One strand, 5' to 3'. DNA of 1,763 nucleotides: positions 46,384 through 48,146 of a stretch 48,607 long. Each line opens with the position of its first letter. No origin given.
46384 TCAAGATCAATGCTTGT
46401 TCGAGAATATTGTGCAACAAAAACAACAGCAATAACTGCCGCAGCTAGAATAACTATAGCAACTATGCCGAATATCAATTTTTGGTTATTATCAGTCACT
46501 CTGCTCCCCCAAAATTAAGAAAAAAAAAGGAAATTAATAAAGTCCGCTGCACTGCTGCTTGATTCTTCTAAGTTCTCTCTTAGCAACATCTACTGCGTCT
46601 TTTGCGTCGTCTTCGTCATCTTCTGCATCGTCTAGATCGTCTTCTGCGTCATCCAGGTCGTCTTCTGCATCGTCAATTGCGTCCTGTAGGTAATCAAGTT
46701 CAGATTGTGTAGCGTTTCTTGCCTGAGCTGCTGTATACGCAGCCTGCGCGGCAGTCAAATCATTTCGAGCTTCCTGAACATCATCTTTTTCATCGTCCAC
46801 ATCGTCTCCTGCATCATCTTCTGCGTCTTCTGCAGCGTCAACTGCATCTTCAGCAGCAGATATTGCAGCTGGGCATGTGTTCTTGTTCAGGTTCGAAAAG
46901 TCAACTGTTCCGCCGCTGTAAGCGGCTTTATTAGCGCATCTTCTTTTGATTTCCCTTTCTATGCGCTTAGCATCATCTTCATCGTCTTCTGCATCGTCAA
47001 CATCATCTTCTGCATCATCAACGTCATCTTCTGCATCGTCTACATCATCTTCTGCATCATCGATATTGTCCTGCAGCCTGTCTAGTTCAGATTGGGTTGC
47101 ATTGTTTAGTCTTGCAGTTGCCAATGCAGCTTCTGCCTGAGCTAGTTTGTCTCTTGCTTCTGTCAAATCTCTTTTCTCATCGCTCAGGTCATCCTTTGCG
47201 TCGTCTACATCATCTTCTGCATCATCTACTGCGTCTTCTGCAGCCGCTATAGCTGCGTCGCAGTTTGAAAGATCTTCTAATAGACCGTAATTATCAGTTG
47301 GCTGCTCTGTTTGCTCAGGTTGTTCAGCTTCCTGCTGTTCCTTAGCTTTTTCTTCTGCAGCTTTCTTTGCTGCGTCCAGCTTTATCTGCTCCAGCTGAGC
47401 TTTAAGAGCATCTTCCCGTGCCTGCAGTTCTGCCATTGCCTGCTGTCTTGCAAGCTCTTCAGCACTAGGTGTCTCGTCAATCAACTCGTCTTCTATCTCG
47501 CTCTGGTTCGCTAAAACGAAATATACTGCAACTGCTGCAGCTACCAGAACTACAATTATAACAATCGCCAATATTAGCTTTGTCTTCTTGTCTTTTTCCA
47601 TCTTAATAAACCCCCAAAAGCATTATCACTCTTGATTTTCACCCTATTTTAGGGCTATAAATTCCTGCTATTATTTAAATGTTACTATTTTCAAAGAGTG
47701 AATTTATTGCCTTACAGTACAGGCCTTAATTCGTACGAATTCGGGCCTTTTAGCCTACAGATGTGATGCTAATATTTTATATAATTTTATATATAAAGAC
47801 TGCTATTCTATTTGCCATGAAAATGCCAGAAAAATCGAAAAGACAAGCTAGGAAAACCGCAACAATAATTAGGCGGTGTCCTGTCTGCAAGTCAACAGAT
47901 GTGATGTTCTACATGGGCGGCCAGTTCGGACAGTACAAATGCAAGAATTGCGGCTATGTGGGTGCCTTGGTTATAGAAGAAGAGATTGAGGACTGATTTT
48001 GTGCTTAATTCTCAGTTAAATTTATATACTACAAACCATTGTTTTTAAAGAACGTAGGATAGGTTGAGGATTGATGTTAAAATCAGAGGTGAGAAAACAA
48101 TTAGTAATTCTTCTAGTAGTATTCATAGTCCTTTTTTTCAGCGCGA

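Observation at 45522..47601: Tandem paralogs of a hyper-acidic, Cys-clasped helical-hairpin surface protein with a glycosylation sequon at each module midpoint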

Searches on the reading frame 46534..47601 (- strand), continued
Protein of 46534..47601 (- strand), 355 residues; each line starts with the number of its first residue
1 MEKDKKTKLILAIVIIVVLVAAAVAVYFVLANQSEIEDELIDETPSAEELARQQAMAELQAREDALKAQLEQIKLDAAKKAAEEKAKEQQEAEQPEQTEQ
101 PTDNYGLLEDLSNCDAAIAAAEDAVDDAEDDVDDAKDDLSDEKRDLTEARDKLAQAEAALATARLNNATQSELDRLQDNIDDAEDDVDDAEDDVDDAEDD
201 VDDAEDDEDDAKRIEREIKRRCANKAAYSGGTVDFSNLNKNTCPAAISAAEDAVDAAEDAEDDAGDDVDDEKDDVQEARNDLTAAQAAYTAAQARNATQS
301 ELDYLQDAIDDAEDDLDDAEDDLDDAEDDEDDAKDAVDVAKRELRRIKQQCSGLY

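Call 66: list_cluster_members(proteins=[P0008, P0010, P0012, P0013, P0014, P0016, P0020, P0028, P0103, P0121])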
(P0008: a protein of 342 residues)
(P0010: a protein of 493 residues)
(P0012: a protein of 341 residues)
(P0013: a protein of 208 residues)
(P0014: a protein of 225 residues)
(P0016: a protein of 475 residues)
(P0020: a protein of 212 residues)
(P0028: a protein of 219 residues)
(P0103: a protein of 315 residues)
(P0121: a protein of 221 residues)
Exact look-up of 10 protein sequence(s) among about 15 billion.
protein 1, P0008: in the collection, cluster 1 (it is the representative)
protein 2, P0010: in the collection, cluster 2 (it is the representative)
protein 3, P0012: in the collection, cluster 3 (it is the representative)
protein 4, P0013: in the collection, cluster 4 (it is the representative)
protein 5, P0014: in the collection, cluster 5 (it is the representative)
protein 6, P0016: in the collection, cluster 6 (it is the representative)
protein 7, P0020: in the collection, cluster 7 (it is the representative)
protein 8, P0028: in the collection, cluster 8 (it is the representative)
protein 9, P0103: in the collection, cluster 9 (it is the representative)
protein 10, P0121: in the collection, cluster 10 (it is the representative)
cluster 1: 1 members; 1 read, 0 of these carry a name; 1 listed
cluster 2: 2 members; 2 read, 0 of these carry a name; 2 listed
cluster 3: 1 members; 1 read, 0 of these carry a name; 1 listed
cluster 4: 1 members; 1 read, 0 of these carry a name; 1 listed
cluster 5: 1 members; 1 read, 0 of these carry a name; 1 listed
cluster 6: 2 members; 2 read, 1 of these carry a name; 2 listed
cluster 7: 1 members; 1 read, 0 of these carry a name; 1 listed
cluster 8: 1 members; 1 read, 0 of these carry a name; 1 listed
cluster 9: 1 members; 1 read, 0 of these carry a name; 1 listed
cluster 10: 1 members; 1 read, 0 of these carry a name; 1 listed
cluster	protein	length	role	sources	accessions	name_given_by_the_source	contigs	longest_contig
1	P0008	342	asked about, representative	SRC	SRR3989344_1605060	-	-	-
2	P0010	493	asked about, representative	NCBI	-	-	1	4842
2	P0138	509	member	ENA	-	-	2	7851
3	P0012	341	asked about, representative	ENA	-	-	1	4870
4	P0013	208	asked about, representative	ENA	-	-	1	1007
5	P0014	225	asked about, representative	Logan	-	-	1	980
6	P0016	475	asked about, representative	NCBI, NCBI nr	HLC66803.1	MAG TPA: hypothetical protein VJK52_04140 [Candidatus Nanoarchaeia archaeon] | hypothetical protein [Candidatus Nanoarchaeia archaeon]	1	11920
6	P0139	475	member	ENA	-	-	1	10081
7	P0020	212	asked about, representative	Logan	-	-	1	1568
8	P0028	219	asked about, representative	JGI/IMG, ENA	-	-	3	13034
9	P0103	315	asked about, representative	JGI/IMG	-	-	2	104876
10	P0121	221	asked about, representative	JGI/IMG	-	-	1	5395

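Call 69: search_protein_families(library=phrogs, proteins=[window:46534-47601:-], max_evalue=0.001)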
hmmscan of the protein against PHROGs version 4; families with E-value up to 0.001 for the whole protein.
window:46534-47601:- (355 aa): 0 families

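Call 75: search_protein_families(library=ncbifam, proteins=[P0001, P0004, P0011, P0026, P0016], max_evalue=0.00001)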
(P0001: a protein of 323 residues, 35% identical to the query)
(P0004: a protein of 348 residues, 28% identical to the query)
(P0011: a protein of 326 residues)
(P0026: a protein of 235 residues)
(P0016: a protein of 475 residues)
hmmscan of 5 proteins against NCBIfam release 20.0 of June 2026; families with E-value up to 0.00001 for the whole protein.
P0001 (323 aa): 4 families
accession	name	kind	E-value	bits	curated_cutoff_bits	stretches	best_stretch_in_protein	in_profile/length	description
NF045487.1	ASRP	equivalog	6e-08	31.8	300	1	56-322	150-402/593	archaea-specific SMC-related protein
TIGR02169.1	SMC_prok_A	equivalog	9.6e-08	30.2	729.4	1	57-318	254-506/1165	chromosome segregation protein SMC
TIGR02168.1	SMC_prok_B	equivalog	2e-07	29.2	567.35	1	115-322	710-915/1181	chromosome segregation protein SMC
TIGR04320.1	Surf_Exclu_PgrA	domain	1.1e-06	28.2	70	0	240-312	268-345/360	SEC10/PgrA surface exclusion domain-containing protein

P0004 (348 aa): 0 families

P0011 (326 aa): 0 families

P0026 (235 aa): 0 families

P0016 (475 aa): 3 families
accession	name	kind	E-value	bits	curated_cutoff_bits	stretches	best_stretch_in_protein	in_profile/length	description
TIGR04320.1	Surf_Exclu_PgrA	domain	2.6e-09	36.9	70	0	90-201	253-356/360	SEC10/PgrA surface exclusion domain-containing protein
TIGR02168.1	SMC_prok_B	equivalog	1.4e-08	33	567.35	1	237-468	701-936/1181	chromosome segregation protein SMC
TIGR02169.1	SMC_prok_A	equivalog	6.3e-06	24.2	729.4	1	97-290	303-496/1165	chromosome segregation protein SMC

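Call 81: find_encoding_contigs(protein=P0016, flank=6000, max_places=1)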
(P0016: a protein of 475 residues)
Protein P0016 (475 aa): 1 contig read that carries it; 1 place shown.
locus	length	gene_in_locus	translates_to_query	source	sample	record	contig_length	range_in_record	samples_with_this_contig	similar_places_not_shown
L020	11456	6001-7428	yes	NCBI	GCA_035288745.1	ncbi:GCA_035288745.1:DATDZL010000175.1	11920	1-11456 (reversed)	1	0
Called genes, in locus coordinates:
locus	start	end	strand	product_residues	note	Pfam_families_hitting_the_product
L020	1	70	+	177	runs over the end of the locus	?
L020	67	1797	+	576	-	PF00004:AAA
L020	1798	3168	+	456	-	-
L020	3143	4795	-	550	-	PF06418:CTP_synth_N, PF00117:GATase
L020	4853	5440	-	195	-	PF02163:Peptidase_M50 (weak)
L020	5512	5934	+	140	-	PF00254:FKBP_C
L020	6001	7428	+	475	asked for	-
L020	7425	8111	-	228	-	-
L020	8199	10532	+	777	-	PF03104:DNA_pol_B_exo1, PF00136:DNA_pol_B, PF03175:DNA_pol_B_2 (faint)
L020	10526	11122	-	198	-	-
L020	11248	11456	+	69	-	?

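Call 82: find_encoding_contigs(protein=P0103, flank=6000, max_places=1)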
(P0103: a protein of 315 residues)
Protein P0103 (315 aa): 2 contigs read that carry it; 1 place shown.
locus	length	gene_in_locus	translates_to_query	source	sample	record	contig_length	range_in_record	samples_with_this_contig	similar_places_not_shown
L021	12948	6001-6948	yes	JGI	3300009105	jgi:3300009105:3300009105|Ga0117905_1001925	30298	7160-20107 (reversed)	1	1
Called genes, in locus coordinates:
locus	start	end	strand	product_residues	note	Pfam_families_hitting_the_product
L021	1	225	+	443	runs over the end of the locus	PF17788:HypF_C, PF22521:HypF_C_2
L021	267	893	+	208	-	-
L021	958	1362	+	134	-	-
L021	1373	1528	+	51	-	-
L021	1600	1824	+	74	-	PF01423:LSM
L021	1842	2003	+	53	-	PF01907:Ribosomal_L37e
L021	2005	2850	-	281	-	-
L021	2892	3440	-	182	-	PF04252:SFM1-like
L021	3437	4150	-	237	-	PF00535:Glycos_transf_2, PF13641:Glyco_tranf_2_3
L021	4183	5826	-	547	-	-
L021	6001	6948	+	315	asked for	-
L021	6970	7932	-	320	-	PF25145:NfeD1b_N, PF01343:Peptidase_S49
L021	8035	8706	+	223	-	PF20582:UPF0758_N, PF04002:RadC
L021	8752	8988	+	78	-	PF26688:RHH_12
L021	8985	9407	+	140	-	PF01850:PIN, PF10130:PIN_2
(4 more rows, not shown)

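Call 85: find_related_loci(query=A4, collection=metagenome_contigs, flank=5000)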
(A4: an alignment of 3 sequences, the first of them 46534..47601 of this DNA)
Query A4 (355 aa) in metagenome_contigs; peptide patterns used: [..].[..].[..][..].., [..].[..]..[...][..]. (x = any residue, [..] = any of these).
600 stretches matched a pattern (row limit reached: there are more); 1 encode a relative of the query (tblastn E <= 1e-3); 1 distinct loci.
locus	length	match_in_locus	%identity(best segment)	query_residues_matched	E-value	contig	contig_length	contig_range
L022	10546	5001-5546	53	106-323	2e-13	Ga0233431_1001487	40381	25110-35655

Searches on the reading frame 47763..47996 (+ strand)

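Call 14: search_protein_families(library=pfam, proteins=[window:47763-47996:+], max_evalue=0.001)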
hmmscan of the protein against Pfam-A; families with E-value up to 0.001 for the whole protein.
window:47763-47996:+ (77 aa): 3 families
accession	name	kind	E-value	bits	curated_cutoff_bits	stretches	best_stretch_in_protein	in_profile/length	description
PF12760.12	Zn_ribbon_IS1595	-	9.9e-05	22.7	25.4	1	37-65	19-45/46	Transposase zinc-ribbon domain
PF21349.2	RUBY_RBDX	-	0.0001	22.1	26.5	0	58-66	1-9/30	Rubrerythrin, rubredoxin-like domain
PF14354.12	Lar_restr_allev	-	0.00068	20.3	28.6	1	37-65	4-33/58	Restriction alleviation protein Lar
